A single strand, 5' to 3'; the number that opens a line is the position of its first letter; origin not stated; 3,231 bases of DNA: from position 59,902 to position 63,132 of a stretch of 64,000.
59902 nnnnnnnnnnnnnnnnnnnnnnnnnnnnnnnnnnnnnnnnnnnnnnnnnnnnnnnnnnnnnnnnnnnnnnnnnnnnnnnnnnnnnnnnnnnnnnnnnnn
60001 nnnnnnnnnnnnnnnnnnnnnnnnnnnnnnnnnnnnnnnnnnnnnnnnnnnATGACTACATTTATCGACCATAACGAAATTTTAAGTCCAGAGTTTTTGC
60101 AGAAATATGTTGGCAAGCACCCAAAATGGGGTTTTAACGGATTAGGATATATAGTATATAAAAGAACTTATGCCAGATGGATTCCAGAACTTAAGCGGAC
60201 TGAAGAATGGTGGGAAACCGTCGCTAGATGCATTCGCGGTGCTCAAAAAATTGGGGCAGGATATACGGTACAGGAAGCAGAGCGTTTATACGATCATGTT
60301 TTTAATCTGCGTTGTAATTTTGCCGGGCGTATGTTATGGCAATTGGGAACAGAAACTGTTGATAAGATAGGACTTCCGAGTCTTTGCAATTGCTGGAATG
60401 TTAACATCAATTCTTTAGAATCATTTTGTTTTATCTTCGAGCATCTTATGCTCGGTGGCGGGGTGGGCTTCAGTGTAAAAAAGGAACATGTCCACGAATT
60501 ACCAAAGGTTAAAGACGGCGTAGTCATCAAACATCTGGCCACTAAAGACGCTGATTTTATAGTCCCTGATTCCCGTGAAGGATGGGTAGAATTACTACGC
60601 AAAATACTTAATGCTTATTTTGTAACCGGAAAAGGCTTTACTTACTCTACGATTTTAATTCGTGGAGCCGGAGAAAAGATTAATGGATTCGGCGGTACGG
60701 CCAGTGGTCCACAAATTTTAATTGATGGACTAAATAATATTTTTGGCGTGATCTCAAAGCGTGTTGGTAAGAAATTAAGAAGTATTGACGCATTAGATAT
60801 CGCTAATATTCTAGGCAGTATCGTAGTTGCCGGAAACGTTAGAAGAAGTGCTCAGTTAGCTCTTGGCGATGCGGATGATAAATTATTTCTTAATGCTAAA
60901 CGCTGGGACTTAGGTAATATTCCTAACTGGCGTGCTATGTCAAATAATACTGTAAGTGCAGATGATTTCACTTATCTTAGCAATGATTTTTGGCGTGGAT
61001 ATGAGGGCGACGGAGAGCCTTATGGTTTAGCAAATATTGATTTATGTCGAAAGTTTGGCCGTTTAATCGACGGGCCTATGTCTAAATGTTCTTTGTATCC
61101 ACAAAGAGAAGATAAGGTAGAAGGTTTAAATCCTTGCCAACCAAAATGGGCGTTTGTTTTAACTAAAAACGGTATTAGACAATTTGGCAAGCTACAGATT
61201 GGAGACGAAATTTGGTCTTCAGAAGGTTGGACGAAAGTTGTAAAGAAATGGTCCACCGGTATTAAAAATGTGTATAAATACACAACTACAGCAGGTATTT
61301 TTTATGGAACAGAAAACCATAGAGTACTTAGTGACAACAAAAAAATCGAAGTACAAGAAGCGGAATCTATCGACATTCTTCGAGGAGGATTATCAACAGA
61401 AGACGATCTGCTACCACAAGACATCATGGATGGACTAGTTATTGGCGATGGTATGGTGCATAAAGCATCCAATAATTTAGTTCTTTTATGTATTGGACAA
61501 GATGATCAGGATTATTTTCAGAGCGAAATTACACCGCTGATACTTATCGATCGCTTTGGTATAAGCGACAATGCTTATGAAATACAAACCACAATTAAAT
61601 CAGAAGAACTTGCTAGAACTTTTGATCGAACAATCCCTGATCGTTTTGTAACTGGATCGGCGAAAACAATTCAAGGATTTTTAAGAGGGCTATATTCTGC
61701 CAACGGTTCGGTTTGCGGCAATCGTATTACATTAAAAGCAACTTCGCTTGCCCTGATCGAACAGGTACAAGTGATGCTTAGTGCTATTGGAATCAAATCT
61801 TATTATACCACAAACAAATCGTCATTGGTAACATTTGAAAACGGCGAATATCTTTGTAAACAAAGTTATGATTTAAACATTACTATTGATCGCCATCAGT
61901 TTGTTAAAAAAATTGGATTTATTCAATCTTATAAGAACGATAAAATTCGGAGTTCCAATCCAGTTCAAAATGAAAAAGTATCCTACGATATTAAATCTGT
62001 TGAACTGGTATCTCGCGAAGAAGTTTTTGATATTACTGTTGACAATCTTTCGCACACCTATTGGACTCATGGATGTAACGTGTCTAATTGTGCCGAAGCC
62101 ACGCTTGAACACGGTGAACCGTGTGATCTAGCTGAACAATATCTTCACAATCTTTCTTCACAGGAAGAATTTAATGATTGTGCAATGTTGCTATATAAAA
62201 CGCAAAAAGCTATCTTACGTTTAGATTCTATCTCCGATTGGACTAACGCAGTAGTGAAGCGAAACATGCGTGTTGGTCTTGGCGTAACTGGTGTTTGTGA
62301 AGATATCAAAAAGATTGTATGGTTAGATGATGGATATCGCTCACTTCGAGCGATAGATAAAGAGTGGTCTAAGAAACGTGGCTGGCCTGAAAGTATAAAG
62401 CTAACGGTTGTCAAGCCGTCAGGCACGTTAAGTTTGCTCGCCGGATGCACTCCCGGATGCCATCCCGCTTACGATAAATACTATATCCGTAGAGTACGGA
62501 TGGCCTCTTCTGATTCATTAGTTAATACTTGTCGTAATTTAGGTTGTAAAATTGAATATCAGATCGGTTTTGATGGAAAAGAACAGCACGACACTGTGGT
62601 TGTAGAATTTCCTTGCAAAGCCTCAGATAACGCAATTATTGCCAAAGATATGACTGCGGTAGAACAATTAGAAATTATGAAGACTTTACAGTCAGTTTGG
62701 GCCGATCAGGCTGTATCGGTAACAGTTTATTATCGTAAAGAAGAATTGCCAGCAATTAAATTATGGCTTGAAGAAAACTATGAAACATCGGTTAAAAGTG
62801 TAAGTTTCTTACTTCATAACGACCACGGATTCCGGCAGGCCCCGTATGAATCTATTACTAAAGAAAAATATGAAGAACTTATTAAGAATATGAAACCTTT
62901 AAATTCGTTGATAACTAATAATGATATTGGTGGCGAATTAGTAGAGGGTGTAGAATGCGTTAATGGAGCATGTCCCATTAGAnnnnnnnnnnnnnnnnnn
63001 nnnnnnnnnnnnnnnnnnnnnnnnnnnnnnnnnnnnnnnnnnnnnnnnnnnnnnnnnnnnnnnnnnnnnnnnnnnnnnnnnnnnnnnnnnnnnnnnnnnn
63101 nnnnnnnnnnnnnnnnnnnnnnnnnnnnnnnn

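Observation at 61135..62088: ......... intein inserted exactly before the catalytic Cys of the RNR NPCxE active-site motif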

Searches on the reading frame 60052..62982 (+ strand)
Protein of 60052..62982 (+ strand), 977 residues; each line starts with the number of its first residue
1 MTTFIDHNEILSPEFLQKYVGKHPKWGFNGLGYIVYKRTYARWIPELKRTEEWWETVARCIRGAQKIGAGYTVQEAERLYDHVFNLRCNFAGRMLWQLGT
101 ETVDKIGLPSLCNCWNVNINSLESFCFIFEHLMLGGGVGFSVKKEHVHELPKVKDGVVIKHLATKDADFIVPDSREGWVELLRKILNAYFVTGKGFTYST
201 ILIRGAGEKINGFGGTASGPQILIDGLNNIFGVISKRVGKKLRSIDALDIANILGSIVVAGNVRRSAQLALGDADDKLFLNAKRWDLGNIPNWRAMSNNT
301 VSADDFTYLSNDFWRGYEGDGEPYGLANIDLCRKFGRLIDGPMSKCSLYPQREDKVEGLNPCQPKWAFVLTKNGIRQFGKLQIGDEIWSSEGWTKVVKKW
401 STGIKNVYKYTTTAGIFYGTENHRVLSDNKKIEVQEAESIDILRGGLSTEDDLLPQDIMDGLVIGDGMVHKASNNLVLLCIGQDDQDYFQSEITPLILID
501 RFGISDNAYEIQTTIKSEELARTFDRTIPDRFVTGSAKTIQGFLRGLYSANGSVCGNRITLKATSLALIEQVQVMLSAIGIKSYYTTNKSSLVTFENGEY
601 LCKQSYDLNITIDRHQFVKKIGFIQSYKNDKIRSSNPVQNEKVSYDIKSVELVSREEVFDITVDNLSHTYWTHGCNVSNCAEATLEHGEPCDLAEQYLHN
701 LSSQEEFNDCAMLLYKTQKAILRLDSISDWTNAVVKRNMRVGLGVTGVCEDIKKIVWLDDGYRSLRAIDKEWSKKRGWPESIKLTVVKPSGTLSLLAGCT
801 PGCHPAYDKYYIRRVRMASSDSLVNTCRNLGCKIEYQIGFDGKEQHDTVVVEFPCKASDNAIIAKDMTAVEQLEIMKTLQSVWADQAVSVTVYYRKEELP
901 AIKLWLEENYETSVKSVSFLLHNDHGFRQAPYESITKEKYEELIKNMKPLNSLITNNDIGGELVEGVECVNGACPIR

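Call 4: search_protein_families(library=pfam, proteins=[window:60052-62982:+], max_evalue=1)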
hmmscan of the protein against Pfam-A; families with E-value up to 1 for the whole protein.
window:60052-62982:+ (977 aa): 7 families
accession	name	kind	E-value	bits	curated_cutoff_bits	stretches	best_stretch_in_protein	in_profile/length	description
PF17975.6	RNR_Alpha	-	3.5e-21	76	26.4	1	11-100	1-101/101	Ribonucleotide reductase alpha domain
PF02867.20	Ribonuc_red_lgC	-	8.1e-13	48.3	23.9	3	776-917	376-520/523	Ribonucleotide reductase, barrel domain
PF14528.11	LAGLIDADG_3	-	4.4e-12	46.5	22.5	1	541-589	4-56/82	LAGLIDADG-like domain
PF21995.1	RNR-II_ins_dom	-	1.3e-10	41.9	27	1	167-231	35-104/107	B12-dependent ribonucleotide reductase, insertion domain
PF00317.26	Ribonuc_red_lgN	-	0.005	17.3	28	1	31-101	6-75/77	Ribonucleotide reductase, all-alpha domain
PF07715.20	Plug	-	0.0088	17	23.9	0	180-251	27-86/107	TonB-dependent Receptor Plug Domain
PF05204.19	Hom_end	-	0.086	13.4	21.1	0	528-611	2-85/110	Homing endonuclease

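Call 5: search_protein_families(library=ncbifam, proteins=[window:60052-62982:+], max_evalue=1)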
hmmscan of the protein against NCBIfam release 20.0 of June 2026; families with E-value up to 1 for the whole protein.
window:60052-62982:+ (977 aa): 9 families
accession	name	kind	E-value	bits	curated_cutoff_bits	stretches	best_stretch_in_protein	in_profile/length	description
TIGR02505.1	RTPR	equivalog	3.5e-101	339.5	340.05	3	30-362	10-377/724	ribonucleoside-triphosphate reductase, adenosylcobalamin-dependent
NF006207.0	PRK08332.1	equivalog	5e-17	60.5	2400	1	400-703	941-1265/1684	vitamin B12-dependent ribonucleotide reductase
TIGR02504.1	NrdJ_Z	equivalog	3.5e-14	52.3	399.95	3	782-898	449-573/606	adenosylcobalamin-dependent ribonucleoside-diphosphate reductase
NF005852.0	PRK07773.1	equivalog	1.1e-06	27.2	780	1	522-630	594-703/886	replicative DNA helicase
TIGR02506.1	NrdE_NrdA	equivalog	1.7e-06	26.8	341.05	1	784-898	470-588/616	ribonucleoside-diphosphate reductase subunit alpha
NF006417.0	PRK08665.1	equivalog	6.1e-06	24.8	961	1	783-917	421-560/759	vitamin B12-dependent ribonucleotide reductase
NF011491.0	PRK14898.1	equivalog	0.001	17.2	783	1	524-614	321-413/860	DNA-directed RNA polymerase subunit A''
NF038098.1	GyrA_w_intein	exception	0.02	12.8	1850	1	511-651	307-441/1232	intein-containing DNA gyrase subunit A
NF003159.0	PRK04132.1-4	equivalog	0.067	11.2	999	1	536-632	261-341/852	replication factor C small subunit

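Call 9: find_homologous_proteins(query=window:60052-62982:+, max_evalue=0.00001)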
Query window:60052-62982:+ (977 aa): 7999 proteins with E <= 0.00001 among 8000 candidates; the best 120 are listed.
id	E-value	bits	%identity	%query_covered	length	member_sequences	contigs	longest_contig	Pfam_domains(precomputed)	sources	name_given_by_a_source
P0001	0.0e+0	2282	100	100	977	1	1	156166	PF02867.21,PF17975.7,PF21995.2,PF14528.12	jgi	-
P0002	0.0e+0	1902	82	100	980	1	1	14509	PF02867.21,PF17975.7,PF21995.2,PF14528.12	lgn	-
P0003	0.0e+0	1515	67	100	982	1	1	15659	PF02867.21,PF17975.7,PF21995.2,PF14528.12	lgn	-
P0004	0.0e+0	1406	62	89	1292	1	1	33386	PF02867.21,PF17975.7,PF21995.2,PF14528.12,PF14890.12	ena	-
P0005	0.0e+0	1406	63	100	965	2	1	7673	PF02867.21,PF17975.7,PF21995.2,PF14528.12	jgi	jgi:ribonucleotide reductase alpha subunit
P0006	0.0e+0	1386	63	100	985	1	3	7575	PF02867.21,PF17975.7,PF21995.2,PF14528.12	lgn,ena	-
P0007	0.0e+0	1384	61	100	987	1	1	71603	PF02867.21,PF17975.7,PF21995.2,PF14528.12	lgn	-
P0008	0.0e+0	1378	62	100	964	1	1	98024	PF02867.21,PF17975.7,PF21995.2,PF14528.12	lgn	-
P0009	0.0e+0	1363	61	99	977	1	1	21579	PF02867.21,PF17975.7,PF21995.2,PF14528.12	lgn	-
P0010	0.0e+0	1359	61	99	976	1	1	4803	PF02867.21,PF17975.7,PF21995.2,PF14528.12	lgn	-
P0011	0.0e+0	1359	60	99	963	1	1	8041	PF02867.21,PF17975.7,PF21995.2,PF14528.12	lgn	-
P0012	0.0e+0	1347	61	99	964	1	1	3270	PF02867.21,PF17975.7,PF21995.2,PF14528.12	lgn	-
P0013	0.0e+0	1343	60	99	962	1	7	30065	PF02867.21,PF17975.7,PF21995.2,PF14528.12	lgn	-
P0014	0.0e+0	1341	60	100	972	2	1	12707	PF02867.21,PF17975.7,PF21995.2,PF14528.12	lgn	-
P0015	0.0e+0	1327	59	99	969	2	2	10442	PF05204.20,PF02867.21,PF17975.7,PF21995.2,PF14528.12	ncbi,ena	ncbi:MAG: LAGLIDADG family homing endonuclease [Nanoarchaeota archaeon]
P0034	0.0e+0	1178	77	37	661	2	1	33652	PF02867.21,PF17975.7,PF21995.2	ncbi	-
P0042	0.0e+0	1111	77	37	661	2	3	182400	PF02867.21,PF17975.7,PF21995.2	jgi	jgi:ribonucleoside-triphosphate reductase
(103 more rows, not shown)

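Call 10: search_dna_similar(query=window:60052-62982:+, collection=phages, mode=protein, max_rows=30)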
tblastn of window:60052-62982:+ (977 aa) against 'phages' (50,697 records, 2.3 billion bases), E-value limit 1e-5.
Records with a match: 1220; places in all: 1221; records where one place covers at least 80% of the query: 11.
Best place of each record, by identity: <60% 1220.
By first word of the organism name: Mycobacterium 709; Streptomyces 299; Rhodococcus 47; Gordonia 28; Roseobacter 22; Pseudomonas 15; Thermus 13; Synechococcus 11; Nodularia 9; Sinorhizobium 8; and 25 more.
By host as written in the record: Mycobacterium smegmatis mc2 155 524; Mycobacterium smegmatis mc#155 96; Streptomyces griseus ATCC 10137 82; Streptomyces lividans JI 1326 58; Rhodococcus erythropolis RIA 643 37; - 36; Mycobacterium smegmatis mc2155 30; Gordonia terrae 3612 24; and 113 more.
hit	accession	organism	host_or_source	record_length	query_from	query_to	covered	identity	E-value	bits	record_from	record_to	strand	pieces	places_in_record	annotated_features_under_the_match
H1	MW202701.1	Caudoviricetes sp.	Manatee Spring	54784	31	977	64%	50.3%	1e-90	622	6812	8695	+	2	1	rnr iI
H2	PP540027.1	Maribacter phage Panino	Maribacter halichondriae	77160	27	977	65%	49.8%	4e-94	612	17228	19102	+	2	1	ribonucleotide reductase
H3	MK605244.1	Nodularia phage vB_NspS-kac65v162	Nodularia spumigena KAC65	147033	11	977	98%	28.2%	7e-48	326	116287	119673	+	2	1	intein-containing RnR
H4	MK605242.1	Nodularia phage vB_NspS-kac65v151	Nodularia spumigena KAC65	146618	11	977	98%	28.2%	1e-47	326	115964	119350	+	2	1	intein-containing RnR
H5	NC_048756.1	Nodularia phage vB_NspS-kac65v151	Nodularia spumigena KAC65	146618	11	977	98%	28.2%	1e-47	326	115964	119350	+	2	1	ribonucleotide reductase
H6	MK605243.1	Nodularia phage vB_NspS-kac65v161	Nodularia spumigena KAC65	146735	11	977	98%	28.2%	1e-47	326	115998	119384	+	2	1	intein-containing RnR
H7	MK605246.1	Nodularia phage vB_NspS-kac68v162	Nodularia spumigena kac68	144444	11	977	98%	28.1%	5e-48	328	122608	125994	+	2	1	intein-containing RnR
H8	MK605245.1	Nodularia phage vB_NspS-kac68v161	Nodularia spumigena kac68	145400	11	977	98%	28.1%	5e-48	328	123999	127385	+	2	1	intein-containing RnR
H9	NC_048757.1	Nodularia phage vB_NspS-kac68v161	Nodularia spumigena kac68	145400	11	977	98%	28.1%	5e-48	328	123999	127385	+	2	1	ribonucleotide reductase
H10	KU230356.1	Nodularia phage vB_NpeS-2AV2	Nodularia sp. AV2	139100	11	977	98%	28.0%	4e-48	322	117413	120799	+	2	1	RnR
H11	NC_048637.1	Nodularia phage vB_NpeS-2AV2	Nodularia sp. AV2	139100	11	977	98%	28.0%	4e-48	322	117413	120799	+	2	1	ribonucleotide reductase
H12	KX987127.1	Thermus phage G20c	Thermus thermophilus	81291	29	977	97%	28.1%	4e-77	283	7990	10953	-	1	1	ribonucleoside-triphosphate reductase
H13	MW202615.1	Caudoviricetes sp.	Manatee Spring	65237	34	977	97%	26.3%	7e-48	192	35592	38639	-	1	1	ribonucleoside-triphosphate reductase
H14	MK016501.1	Mycobacterium phage Nebkiss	Mycobacterium smegmatis mc2 155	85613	11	977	67%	34.0%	3e-45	323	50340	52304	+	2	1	88: ribonucleotide reductase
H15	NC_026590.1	Mycobacterium phage Gaia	Mycobacterium smegmatis mc2 155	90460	11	977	67%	34.0%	3e-45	323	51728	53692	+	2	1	89: ribonucleotide reductase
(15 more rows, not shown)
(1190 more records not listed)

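Call 18: find_encoding_contigs(protein=P0001, flank=10000, max_places=3)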
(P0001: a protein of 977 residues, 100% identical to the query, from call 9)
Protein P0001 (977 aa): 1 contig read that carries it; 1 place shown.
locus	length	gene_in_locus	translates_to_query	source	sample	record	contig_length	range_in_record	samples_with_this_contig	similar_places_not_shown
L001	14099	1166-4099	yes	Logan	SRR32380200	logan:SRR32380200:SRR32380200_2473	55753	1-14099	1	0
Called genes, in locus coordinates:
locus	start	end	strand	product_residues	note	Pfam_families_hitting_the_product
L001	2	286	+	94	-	?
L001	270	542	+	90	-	-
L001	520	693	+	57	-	-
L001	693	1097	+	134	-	PF20274:cREC_REC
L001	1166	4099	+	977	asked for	PF17975:RNR_Alpha, PF21995:RNR-II_ins_dom, PF14528:LAGLIDADG_3, PF02867:Ribonuc_red_lgC (weak)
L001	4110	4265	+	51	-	-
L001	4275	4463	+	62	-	-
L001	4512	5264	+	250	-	-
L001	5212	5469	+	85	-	-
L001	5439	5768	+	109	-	PF09723:Zn_ribbon_8 (weak)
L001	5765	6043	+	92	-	-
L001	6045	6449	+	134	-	-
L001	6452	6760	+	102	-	-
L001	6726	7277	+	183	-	-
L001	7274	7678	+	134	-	-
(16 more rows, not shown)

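Call 31: get_annotated_region(hit=H3, flank=1500)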
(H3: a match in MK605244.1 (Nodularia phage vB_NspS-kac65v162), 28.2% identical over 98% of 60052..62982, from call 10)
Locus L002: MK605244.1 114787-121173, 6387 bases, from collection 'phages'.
description: Nodularia phage vB_NspS-kac65v162, complete genome.
organism: Nodularia phage vB_NspS-kac65v162 (NCBI taxid 2557581)
taxonomy: Viruses; Duplodnaviria; Heunggongvirae; Uroviricota; Caudoviricetes; Ravarandavirus; Ravarandavirus kac65v151
host: Nodularia spumigena KAC65; source: Baltic Sea; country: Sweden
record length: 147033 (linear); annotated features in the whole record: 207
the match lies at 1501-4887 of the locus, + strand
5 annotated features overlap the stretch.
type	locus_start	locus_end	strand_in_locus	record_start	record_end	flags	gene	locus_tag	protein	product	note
CDS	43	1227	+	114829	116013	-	-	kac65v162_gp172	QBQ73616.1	transposase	-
CDS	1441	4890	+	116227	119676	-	-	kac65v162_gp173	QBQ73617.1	intein-containing RnR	-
CDS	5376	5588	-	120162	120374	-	-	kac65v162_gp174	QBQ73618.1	hypothetical protein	-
CDS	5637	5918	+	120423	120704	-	-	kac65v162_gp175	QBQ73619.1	hypothetical protein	-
CDS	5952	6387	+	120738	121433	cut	-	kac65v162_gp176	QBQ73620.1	cobalamin adenosyltransferase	-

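Call 32: get_annotated_region(hit=H12, flank=1500)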
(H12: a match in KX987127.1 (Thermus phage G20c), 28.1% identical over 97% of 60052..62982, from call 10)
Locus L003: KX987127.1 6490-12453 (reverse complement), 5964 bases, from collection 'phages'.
description: Thermus phage G20c, complete genome.
organism: Thermus phage G20c (NCBI taxid 1406341)
taxonomy: Viruses; Duplodnaviria; Heunggongvirae; Uroviricota; Caudoviricetes; Oshimavirus
host: Thermus thermophilus; source: -; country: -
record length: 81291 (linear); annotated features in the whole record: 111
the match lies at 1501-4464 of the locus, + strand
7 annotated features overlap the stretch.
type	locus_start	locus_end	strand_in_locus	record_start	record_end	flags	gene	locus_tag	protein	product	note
CDS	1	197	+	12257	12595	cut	-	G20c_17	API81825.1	hypothetical protein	-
CDS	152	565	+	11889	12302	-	-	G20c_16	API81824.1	hypothetical protein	-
CDS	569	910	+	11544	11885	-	-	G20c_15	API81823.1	hypothetical protein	-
CDS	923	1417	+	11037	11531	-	-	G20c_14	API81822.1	hypothetical protein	-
CDS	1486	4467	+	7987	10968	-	-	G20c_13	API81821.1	ribonucleoside-triphosphate reductase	-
CDS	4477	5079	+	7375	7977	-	-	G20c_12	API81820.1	hypothetical protein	contains Helix-turn-helix domain (pfam12728)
CDS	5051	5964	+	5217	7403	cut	-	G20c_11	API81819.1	DNA polymerase I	-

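Call 36: find_encoding_contigs(protein=P0002, flank=6000, max_places=2)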
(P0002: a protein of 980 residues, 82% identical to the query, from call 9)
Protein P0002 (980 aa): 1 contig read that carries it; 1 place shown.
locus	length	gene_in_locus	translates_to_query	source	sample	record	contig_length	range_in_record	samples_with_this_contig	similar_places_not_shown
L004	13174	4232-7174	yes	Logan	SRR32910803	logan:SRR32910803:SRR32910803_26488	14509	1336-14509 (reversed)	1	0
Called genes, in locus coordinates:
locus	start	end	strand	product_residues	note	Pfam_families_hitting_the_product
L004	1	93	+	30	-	?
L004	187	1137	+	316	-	PF13392:HNH_3 (weak), PF00249:Myb_DNA-binding (faint)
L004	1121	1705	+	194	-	PF00383:dCMP_cyt_deam_1, PF14437:MafB19-deam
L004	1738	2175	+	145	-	-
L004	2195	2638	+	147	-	-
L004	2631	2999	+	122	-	PF14216:DUF4326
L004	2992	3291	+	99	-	-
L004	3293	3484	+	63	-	-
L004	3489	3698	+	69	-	-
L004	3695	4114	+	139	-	PF20274:cREC_REC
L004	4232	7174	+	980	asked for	PF17975:RNR_Alpha, PF21995:RNR-II_ins_dom, PF14528:LAGLIDADG_3, PF02867:Ribonuc_red_lgC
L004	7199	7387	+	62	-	-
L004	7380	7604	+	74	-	-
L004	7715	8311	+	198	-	-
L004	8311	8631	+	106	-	PF18907:DUF5662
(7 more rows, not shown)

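Call 51: find_encoding_contigs(protein=P0034, flank=6000, max_places=2)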
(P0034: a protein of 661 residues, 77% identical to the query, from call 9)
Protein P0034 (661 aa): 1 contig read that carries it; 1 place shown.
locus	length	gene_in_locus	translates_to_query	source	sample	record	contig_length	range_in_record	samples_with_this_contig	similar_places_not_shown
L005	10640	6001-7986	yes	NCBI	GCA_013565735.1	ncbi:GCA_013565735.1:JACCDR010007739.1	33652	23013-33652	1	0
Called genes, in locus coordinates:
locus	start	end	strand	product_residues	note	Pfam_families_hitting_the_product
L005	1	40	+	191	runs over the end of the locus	-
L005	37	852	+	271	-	PF14243:R2K_3, PF18299:R2K_2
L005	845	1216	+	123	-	-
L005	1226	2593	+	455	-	PF18127:NAMPT_N, PF04095:NAPRTase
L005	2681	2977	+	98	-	-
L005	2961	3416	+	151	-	-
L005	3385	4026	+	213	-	-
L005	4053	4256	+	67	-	-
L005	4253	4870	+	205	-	-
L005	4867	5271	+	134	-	-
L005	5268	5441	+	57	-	-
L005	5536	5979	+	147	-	PF00383:dCMP_cyt_deam_1, PF14437:MafB19-deam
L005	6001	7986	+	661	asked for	PF17975:RNR_Alpha, PF21995:RNR-II_ins_dom, PF02867:Ribonuc_red_lgC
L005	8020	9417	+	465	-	-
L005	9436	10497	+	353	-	-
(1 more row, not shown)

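Call 52: find_encoding_contigs(protein=P0042, flank=6000, max_places=2)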
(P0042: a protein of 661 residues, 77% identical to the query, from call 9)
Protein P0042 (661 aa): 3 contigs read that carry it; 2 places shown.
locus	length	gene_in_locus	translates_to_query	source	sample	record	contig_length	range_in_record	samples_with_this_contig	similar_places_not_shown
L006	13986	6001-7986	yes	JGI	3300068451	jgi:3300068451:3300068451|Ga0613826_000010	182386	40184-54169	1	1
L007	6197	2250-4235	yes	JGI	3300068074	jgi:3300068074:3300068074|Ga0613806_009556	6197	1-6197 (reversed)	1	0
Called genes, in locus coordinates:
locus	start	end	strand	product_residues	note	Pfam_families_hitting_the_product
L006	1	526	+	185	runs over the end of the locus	-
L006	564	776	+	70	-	-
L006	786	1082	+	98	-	-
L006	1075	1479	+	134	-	PF13619:KTSC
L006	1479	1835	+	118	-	PF10686:YAcAr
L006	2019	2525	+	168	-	PF00383:dCMP_cyt_deam_1, PF14437:MafB19-deam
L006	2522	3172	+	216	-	PF00092:VWA (weak), PF13519:VWA_2 (weak)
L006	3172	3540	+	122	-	-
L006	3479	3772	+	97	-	-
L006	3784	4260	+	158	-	PF00692:dUTPase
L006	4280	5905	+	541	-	-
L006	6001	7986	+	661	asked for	PF17975:RNR_Alpha, PF21995:RNR-II_ins_dom, PF02867:Ribonuc_red_lgC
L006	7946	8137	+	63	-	-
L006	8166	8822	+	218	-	-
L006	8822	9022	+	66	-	-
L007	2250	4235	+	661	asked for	PF17975:RNR_Alpha, PF21995:RNR-II_ins_dom, PF02867:Ribonuc_red_lgC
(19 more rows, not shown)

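Call 55: search_protein_families(library=phrogs, proteins=[window:60052-62982:+], max_evalue=0.001)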
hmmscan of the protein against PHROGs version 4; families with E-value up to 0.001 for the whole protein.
window:60052-62982:+ (977 aa): 2 families
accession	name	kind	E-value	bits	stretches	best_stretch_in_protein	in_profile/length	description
phrog_367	-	DNA, RNA and nucleotide metabolism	5.9e-125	419.1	2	22-362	27-388/701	ribonucleotide reductase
phrog_84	-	DNA, RNA and nucleotide metabolism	3.4e-07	29.7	0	787-900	662-749/975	ribonucleoside-diphosphate reductase large subunit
